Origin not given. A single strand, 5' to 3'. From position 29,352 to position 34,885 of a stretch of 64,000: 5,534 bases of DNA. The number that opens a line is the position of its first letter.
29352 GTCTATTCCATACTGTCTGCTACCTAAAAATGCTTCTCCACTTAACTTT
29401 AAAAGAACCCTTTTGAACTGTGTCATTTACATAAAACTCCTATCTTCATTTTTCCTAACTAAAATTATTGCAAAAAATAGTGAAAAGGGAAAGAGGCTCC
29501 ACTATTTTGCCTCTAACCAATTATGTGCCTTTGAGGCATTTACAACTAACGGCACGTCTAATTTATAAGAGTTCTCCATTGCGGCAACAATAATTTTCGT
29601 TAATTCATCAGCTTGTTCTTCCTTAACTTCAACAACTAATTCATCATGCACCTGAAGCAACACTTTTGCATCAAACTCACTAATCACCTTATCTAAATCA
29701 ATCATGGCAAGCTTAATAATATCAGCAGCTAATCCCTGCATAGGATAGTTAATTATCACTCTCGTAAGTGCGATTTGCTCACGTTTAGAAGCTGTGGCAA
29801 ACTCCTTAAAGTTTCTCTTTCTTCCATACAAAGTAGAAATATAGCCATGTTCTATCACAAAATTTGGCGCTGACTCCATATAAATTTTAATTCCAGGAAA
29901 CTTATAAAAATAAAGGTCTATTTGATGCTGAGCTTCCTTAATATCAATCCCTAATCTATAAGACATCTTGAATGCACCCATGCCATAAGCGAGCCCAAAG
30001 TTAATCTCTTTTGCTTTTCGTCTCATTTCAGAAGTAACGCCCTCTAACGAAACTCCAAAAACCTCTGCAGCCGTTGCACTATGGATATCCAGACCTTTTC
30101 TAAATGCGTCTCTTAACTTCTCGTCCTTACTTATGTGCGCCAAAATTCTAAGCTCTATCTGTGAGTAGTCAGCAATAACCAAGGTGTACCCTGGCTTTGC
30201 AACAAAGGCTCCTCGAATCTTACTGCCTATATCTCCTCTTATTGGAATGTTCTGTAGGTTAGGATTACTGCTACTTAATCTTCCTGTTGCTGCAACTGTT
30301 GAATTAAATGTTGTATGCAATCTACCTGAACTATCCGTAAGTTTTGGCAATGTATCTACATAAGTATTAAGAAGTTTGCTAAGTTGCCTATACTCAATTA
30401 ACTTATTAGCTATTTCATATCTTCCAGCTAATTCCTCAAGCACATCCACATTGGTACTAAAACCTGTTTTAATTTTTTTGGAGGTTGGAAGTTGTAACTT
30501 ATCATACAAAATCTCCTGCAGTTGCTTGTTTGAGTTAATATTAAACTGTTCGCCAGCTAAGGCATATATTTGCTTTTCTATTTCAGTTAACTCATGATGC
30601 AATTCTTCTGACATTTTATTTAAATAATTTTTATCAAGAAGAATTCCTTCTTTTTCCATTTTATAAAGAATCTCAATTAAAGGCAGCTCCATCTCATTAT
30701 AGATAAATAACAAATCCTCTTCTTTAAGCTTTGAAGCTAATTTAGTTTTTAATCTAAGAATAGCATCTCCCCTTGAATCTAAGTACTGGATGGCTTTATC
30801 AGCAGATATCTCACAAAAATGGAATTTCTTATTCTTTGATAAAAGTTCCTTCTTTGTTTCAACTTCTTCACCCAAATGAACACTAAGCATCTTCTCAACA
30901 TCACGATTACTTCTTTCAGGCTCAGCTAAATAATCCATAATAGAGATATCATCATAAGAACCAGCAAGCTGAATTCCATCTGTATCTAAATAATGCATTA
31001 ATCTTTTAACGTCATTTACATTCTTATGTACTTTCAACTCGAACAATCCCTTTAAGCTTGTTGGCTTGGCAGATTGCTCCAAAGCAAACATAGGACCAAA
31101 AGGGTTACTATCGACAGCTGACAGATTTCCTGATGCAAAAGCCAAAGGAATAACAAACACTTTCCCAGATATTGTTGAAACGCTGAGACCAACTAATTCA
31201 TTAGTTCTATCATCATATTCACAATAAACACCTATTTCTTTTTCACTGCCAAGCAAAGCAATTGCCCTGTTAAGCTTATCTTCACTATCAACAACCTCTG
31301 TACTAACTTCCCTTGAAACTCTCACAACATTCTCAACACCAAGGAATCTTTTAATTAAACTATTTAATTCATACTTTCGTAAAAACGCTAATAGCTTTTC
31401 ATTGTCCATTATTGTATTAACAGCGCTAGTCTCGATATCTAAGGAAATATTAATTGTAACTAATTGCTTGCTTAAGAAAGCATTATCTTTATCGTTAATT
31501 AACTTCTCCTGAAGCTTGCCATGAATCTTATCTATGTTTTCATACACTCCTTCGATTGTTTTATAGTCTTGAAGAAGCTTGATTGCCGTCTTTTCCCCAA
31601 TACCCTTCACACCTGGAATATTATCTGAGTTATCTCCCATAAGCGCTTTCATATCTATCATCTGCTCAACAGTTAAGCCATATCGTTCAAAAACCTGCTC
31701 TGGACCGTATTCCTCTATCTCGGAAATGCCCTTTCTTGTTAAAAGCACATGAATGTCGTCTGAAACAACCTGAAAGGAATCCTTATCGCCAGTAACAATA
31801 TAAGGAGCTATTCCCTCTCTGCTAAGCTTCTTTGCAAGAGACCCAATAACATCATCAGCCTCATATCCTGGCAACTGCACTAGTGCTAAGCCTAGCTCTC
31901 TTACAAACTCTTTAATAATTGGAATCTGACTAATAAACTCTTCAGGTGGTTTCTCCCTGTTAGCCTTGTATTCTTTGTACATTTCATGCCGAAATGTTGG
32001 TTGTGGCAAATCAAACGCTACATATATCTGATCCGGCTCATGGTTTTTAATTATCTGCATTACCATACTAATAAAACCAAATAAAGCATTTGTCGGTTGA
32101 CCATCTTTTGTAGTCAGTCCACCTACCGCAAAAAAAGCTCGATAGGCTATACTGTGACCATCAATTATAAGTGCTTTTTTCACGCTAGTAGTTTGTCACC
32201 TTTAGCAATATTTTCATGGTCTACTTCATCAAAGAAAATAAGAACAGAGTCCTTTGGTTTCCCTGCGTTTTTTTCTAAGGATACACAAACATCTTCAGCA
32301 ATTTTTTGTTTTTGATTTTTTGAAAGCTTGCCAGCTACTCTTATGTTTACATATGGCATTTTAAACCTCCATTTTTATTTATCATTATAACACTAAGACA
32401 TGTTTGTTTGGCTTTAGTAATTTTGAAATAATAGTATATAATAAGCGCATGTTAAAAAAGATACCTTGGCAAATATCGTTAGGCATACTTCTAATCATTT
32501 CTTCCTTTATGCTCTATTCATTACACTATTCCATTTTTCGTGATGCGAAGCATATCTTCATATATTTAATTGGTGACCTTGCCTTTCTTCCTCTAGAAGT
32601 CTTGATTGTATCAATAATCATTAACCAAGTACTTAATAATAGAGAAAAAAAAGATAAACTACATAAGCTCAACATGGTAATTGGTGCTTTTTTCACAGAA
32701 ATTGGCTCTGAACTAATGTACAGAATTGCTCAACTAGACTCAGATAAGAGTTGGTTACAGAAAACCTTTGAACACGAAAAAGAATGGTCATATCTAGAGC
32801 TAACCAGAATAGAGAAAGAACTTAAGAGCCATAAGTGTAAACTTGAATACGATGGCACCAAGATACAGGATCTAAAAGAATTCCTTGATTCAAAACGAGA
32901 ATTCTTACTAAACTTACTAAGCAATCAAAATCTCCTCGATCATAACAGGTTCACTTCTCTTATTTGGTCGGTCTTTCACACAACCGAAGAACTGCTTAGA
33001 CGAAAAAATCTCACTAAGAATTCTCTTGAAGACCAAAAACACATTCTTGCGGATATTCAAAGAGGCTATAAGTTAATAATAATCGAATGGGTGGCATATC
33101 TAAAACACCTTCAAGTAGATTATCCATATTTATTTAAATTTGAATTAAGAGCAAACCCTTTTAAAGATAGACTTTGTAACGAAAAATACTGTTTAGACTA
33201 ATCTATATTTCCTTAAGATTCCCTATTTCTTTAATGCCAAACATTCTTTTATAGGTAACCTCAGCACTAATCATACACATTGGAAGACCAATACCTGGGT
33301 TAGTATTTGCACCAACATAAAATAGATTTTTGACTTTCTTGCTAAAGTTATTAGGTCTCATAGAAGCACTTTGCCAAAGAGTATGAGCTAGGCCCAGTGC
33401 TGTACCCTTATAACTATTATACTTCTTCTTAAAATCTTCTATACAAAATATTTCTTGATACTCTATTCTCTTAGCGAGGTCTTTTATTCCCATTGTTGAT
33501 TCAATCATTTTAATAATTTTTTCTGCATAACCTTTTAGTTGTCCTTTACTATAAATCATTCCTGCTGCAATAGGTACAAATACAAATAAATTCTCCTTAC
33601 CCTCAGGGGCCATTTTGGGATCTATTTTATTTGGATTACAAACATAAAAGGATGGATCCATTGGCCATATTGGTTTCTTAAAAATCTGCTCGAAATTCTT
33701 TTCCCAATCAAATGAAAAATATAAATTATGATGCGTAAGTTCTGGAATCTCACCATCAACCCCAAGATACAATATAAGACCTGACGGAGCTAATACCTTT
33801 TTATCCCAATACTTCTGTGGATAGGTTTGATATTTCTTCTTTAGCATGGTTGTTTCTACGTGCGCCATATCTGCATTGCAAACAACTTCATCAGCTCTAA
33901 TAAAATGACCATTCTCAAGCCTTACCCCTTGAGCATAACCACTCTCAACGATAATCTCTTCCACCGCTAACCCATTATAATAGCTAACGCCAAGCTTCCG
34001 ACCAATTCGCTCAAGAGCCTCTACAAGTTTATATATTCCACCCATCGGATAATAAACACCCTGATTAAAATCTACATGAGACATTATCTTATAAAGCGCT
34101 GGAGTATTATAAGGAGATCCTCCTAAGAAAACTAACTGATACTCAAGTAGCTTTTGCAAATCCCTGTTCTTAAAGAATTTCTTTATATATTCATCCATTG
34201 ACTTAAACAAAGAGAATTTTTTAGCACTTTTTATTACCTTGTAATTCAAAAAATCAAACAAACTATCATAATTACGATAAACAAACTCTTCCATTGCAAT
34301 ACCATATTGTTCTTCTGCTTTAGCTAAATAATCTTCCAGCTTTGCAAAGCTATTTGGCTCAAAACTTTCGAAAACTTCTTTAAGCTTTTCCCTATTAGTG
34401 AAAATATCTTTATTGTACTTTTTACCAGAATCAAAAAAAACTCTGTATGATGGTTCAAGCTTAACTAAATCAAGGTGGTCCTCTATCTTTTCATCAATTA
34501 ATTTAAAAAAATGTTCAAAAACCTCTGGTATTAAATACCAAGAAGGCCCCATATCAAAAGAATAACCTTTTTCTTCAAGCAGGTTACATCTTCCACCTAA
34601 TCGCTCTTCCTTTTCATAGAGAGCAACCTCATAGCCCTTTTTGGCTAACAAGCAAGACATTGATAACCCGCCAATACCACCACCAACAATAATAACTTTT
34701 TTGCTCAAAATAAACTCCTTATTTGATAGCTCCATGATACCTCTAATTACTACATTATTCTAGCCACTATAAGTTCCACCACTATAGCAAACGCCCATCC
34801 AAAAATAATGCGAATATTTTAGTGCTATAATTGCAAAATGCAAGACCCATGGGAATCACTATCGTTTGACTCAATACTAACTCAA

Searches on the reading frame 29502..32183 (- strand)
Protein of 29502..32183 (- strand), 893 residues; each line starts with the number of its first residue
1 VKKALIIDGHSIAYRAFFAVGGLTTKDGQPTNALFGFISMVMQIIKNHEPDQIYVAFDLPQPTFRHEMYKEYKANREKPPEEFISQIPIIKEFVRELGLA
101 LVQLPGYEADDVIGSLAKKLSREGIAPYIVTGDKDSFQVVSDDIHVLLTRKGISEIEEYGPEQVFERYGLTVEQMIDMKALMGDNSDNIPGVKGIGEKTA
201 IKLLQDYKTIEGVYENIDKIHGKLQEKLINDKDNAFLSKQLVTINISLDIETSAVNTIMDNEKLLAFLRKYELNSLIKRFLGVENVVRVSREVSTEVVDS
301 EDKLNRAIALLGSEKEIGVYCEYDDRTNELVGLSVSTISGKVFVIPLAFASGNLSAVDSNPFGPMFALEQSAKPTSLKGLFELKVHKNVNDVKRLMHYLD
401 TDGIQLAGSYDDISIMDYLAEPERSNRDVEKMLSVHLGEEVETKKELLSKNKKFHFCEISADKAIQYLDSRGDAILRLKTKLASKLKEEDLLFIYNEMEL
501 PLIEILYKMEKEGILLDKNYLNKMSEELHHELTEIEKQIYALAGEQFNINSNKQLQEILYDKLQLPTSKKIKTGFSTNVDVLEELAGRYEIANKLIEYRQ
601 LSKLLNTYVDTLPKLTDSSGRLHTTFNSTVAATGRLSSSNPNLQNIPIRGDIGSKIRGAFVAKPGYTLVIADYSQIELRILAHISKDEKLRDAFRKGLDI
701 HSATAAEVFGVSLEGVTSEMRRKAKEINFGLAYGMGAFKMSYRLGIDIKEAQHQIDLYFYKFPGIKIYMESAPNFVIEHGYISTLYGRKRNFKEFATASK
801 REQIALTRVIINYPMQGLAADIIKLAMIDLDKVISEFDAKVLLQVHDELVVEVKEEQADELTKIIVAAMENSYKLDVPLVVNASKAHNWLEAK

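Call 10: search_protein_families(library=pfam, proteins=[window:29502-32183:-], max_evalue=0.00001)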
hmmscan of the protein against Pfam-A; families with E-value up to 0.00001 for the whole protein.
window:29502-32183:- (893 aa): 4 families
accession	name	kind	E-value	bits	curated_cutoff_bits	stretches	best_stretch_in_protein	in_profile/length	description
PF00476.26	DNA_pol_A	-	3.6e-146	487.4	34.3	1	519-891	2-381/381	DNA polymerase family A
PF02739.22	5_3_exonuc_N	-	2.3e-59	200.2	34.3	1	4-169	2-164/164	5'-3' exonuclease, N-terminal resolvase-like domain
PF01367.25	5_3_exonuc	-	8.4e-32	110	40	1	171-256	2-88/97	5'-3' exonuclease, C-terminal SAM fold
PF22619.2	DNA_polI_exo1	-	4.5e-08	33.5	27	1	383-477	47-139/140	DNA polymerase I, ribonuclease H-like domain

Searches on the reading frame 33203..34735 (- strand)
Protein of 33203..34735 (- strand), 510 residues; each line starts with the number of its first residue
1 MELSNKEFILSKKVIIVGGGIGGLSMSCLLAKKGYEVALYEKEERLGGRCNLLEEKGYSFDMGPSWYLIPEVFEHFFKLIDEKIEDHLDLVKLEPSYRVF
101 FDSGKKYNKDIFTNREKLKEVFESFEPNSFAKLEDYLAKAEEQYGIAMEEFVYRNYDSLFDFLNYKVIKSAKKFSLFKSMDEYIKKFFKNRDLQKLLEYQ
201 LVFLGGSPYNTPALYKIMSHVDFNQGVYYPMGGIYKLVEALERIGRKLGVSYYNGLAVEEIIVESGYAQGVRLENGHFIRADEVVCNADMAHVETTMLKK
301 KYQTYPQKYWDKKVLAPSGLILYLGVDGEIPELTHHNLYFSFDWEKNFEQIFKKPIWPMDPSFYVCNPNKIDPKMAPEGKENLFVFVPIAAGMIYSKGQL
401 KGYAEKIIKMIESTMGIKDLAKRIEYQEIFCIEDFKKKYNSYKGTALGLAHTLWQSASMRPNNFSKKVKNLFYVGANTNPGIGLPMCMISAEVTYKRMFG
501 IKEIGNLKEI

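Call 10: search_protein_families(library=pfam, proteins=[window:33203-34735:-], max_evalue=0.00001)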
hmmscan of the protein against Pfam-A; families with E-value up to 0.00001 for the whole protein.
window:33203-34735:- (510 aa): 4 families
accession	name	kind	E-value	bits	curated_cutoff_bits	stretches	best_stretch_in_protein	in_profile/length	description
PF01593.30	Amino_oxidase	-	6e-31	108.6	19.8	1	21-491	1-435/443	Flavin containing amine oxidoreductase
PF13450.12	NAD_binding_8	-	5e-16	59.2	21.9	1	16-82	1-67/68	NAD(P)-binding Rossmann-like domain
PF01266.30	DAO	-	4.4e-11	43.3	27.9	0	13-47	1-35/353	FAD dependent oxidoreductase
PF07992.20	Pyr_redox_2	-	6.3e-07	29.5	26.1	0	12-52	1-42/291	Pyridine nucleotide-disulphide oxidoreductase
